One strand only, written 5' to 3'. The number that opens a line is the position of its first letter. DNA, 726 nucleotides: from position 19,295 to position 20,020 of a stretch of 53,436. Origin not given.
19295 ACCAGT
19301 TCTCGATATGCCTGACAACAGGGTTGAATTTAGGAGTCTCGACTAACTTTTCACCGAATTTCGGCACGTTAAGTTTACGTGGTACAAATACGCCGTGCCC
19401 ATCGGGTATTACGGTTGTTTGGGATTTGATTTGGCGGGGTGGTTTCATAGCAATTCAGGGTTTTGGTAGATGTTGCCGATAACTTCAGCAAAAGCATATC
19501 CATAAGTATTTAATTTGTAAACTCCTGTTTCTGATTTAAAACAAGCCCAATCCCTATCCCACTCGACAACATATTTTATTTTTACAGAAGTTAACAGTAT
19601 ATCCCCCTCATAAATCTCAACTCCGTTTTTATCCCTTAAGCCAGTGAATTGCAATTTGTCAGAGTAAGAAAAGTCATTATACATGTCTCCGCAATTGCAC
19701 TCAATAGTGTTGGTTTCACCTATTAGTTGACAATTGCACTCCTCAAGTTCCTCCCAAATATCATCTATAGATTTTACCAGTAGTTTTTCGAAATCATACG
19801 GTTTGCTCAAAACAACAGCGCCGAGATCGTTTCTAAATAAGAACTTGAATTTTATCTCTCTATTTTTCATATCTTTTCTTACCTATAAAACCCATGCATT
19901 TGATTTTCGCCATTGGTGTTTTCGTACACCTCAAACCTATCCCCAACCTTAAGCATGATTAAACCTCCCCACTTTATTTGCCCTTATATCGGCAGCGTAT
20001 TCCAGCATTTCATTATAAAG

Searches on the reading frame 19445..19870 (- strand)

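Call 75: search_protein_families(library=phrogs, proteins=[window:19445-19870:-], max_evalue=0.0001)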
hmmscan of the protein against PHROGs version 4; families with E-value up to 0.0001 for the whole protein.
window:19445-19870:- (141 aa): 4 families
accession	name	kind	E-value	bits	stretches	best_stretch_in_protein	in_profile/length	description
phrog_98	-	unknown function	8.8e-20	72.1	1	34-141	43-150/208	-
phrog_5504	-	unknown function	1.5e-11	45.1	1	25-70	26-71/74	-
phrog_8684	-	unknown function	1e-08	36.3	0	74-97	63-86/164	-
phrog_24347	-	unknown function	2e-06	28.2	1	63-140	163-240/245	-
